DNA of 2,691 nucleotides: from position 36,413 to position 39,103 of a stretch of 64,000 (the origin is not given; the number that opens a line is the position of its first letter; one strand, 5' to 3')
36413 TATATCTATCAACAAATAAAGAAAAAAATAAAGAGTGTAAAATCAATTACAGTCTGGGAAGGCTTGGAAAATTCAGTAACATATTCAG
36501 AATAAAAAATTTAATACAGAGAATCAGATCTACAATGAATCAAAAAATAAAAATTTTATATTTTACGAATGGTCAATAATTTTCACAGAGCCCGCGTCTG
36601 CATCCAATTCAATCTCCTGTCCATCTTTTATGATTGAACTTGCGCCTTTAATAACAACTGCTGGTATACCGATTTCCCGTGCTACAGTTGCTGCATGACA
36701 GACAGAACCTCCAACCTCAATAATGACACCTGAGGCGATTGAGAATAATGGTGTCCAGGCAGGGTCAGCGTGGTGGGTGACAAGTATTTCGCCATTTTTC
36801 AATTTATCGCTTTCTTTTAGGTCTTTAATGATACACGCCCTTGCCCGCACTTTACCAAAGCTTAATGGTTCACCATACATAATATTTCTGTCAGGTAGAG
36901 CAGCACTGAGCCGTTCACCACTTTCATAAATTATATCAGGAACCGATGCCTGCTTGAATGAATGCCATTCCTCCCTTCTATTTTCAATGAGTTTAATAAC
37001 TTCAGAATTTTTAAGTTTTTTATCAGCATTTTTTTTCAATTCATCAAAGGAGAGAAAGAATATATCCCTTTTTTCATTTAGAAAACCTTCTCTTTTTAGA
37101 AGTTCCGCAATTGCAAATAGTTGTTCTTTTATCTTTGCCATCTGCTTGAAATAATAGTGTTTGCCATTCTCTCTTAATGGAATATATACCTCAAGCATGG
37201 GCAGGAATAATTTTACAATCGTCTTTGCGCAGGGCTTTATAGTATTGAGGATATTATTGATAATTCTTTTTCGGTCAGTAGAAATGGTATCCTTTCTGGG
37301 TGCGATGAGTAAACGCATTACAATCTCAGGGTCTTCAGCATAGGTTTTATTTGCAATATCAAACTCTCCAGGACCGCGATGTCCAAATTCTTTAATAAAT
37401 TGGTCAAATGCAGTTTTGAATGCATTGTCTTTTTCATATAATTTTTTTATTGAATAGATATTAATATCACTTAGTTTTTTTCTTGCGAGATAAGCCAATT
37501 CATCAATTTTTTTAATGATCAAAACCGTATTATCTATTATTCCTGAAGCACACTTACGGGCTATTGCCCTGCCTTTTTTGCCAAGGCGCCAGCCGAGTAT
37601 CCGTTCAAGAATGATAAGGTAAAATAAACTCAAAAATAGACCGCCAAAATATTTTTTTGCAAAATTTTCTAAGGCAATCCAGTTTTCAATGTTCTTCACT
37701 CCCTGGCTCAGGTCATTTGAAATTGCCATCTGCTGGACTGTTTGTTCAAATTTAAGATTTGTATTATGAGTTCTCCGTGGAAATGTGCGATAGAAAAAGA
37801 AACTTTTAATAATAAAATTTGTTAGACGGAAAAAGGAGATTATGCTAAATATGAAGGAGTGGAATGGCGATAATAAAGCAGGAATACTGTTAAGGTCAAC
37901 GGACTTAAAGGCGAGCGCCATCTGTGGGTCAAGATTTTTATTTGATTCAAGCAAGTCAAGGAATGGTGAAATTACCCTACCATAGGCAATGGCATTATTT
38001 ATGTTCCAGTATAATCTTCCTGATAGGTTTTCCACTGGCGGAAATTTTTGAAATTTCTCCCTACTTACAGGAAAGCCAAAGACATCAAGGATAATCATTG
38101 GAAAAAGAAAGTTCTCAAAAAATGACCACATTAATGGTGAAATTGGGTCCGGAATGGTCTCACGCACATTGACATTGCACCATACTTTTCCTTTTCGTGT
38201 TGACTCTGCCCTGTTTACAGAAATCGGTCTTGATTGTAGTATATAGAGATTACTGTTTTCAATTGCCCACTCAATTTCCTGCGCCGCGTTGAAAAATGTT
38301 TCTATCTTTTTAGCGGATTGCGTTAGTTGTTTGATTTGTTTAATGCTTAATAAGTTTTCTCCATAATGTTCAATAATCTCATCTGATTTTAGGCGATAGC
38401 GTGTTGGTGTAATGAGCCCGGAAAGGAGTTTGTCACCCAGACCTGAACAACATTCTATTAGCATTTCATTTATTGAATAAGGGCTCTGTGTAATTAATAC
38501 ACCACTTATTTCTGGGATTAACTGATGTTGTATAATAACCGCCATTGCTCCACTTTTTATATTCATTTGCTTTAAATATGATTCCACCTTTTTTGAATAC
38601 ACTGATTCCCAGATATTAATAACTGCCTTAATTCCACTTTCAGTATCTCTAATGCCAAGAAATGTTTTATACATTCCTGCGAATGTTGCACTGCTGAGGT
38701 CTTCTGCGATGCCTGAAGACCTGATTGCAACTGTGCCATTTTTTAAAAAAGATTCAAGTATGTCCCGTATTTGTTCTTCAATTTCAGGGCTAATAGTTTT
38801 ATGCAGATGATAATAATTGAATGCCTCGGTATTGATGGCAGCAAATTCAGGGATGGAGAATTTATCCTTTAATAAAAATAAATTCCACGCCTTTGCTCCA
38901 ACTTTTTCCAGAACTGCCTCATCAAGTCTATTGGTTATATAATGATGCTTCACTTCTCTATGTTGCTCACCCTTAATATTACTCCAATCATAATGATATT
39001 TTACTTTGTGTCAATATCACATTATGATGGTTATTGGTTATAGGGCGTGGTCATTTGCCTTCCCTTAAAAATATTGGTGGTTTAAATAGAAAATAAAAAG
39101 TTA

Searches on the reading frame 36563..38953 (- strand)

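Call 59: search_protein_families(library=pfam, proteins=[window:36563-38953:-], max_evalue=0.00001)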
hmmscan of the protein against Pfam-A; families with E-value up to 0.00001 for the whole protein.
window:36563-38953:- (796 aa): 2 families
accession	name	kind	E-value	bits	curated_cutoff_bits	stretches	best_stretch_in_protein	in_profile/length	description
PF01326.24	PPDK_N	-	2.2e-40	139.4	27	2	51-191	74-225/328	Pyruvate phosphate dikinase, AMP/ATP-binding domain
PF00391.29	PEP-utilizers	-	4.2e-19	68.3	23.1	1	719-788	2-72/72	PEP-utilising enzyme, mobile domain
